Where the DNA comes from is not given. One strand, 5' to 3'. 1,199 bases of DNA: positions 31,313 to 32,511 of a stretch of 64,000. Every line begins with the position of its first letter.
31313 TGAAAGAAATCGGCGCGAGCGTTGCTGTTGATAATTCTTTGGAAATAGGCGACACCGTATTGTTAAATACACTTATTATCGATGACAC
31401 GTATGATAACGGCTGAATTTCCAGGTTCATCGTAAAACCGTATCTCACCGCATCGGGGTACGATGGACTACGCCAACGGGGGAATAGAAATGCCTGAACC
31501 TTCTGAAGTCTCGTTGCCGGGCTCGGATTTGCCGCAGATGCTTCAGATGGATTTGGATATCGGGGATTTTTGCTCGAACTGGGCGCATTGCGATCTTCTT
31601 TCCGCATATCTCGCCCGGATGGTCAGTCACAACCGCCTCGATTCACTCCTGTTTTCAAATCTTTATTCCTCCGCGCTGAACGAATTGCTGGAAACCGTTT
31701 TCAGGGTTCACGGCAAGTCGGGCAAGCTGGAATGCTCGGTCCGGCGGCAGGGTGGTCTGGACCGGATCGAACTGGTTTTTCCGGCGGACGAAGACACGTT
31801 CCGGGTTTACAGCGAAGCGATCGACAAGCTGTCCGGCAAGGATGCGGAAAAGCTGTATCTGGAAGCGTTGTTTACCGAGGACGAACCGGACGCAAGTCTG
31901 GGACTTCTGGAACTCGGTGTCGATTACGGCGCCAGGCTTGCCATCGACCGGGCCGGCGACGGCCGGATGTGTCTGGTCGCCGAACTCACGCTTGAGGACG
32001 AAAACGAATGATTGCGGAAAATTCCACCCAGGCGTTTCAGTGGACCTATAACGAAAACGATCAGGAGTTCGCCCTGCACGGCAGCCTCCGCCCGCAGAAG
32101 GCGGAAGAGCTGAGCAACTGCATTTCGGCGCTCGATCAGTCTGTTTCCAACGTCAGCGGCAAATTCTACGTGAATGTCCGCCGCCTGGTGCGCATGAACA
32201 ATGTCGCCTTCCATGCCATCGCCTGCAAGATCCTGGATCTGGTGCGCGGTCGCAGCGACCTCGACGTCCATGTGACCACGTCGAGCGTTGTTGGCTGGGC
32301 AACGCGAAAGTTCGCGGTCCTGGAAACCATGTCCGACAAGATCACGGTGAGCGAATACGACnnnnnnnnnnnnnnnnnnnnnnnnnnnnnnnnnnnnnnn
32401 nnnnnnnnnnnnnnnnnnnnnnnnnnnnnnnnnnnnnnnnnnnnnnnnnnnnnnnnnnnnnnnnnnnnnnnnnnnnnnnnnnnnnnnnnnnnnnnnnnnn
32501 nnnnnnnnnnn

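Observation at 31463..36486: Internally duplicated SiaABC/RsbUVW-like partner-switching locus whose only linked enzyme is a SAM methyltransferase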

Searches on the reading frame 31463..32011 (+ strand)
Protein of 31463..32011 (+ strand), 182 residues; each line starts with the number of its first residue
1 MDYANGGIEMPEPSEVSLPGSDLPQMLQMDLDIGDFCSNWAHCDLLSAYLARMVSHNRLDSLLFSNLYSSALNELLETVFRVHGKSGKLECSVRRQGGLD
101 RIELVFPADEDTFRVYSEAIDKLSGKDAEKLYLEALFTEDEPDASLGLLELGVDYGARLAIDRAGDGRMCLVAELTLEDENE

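Call 3: search_protein_families(library=pfam, proteins=[window:31463-32011:+], max_evalue=0.01)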
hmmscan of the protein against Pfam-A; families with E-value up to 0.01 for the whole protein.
window:31463-32011:+ (182 aa): 0 families

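Call 4: search_protein_families(library=ncbifam, proteins=[window:31463-32011:+], max_evalue=0.01)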
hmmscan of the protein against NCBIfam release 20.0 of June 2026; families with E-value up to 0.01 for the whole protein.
window:31463-32011:+ (182 aa): 2 families
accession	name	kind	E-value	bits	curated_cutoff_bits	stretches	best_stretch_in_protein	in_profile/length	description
NF047703.1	slr1658_superfam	superfamily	4.1e-20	72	100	1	25-162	14-166/185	slr1658 superfamily regulator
NF052618.1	slr1658_cyano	equivalog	0.00014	21.5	200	1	73-160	75-168/191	slr1658 family protein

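Call 20: find_homologous_proteins(query=window:31463-32011:+)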
Query window:31463-32011:+ (182 aa): 194 proteins with E <= 0.001 among 388 candidates; the best 120 are listed.
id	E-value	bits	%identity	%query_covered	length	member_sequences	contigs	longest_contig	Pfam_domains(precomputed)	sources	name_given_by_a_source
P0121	8.0e-105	367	97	95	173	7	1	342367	-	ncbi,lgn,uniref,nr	ncbi:ubiquinone biosynthesis methyltransferase UbiE [Labrenzia sp. OB1]|uniref:ubiquinone biosynthes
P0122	1.8e-86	307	92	85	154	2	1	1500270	-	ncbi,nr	ncbi:ubiquinone biosynthesis methyltransferase UbiE [Roseibium marinum]|nr:ubiquinone biosynthesis m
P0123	1.2e-82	294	75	95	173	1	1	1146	-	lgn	-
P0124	3.4e-82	293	83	88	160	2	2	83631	-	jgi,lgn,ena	-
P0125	2.9e-80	287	73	100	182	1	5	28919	-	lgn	-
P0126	4.7e-80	286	77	95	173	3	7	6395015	-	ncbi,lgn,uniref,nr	ncbi:ubiquinone biosynthesis methyltransferase UbiE [Roseibium porphyridii]|uniref:Ubiquinone biosyn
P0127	2.0e-79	284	72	100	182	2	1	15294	-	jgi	-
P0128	3.5e-79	283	80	84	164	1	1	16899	-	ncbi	-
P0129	4.8e-79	283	71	100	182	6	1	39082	-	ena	-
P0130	7.8e-78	279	74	95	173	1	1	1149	-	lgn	-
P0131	1.9e-77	277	78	88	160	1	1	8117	-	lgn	-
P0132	3.2e-76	273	73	95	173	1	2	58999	-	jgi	-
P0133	5.2e-76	273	72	95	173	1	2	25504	-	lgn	-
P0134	8.0e-76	272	72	93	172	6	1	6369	-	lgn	-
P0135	1.9e-75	271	72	93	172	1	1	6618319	-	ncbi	ncbi:ubiquinone biosynthesis methyltransferase UbiE [Roseibium sp. M-1]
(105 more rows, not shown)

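Call 73: search_protein_families(library=padloc, proteins=[window:31463-32011:+], max_evalue=0.001)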
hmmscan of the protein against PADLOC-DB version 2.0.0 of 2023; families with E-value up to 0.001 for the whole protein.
window:31463-32011:+ (182 aa): 0 families

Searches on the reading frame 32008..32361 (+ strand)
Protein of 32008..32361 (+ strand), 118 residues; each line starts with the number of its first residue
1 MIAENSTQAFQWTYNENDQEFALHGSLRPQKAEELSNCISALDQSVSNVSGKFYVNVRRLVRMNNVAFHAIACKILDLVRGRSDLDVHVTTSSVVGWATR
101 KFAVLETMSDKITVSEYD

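Call 86: search_solved_structures(query=A7, max_evalue=10, show_alignments=2)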
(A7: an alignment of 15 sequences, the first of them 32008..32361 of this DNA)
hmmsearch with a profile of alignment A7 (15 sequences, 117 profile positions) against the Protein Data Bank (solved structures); distinct sequences matched with E-value up to 10: 6.
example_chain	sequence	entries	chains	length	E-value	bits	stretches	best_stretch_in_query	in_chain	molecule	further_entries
6nuk_A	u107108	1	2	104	0.056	16.6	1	5-55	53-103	Ferredog-Diesel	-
6z5u_C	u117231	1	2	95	0.064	16.4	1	16-86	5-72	Anti-sigma factor antagonist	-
7d06_C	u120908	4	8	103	0.068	16.3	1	16-86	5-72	Anti-sigma factor antagonist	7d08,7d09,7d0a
6ic4_K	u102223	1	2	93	0.073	16.2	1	16-86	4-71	Ttg2E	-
4m1p_A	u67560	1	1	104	0.17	15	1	18-51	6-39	Copper-sensitive operon repressor (CsoR)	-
9lki_D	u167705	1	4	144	0.6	13.2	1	18-79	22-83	Aciniform spidroin 1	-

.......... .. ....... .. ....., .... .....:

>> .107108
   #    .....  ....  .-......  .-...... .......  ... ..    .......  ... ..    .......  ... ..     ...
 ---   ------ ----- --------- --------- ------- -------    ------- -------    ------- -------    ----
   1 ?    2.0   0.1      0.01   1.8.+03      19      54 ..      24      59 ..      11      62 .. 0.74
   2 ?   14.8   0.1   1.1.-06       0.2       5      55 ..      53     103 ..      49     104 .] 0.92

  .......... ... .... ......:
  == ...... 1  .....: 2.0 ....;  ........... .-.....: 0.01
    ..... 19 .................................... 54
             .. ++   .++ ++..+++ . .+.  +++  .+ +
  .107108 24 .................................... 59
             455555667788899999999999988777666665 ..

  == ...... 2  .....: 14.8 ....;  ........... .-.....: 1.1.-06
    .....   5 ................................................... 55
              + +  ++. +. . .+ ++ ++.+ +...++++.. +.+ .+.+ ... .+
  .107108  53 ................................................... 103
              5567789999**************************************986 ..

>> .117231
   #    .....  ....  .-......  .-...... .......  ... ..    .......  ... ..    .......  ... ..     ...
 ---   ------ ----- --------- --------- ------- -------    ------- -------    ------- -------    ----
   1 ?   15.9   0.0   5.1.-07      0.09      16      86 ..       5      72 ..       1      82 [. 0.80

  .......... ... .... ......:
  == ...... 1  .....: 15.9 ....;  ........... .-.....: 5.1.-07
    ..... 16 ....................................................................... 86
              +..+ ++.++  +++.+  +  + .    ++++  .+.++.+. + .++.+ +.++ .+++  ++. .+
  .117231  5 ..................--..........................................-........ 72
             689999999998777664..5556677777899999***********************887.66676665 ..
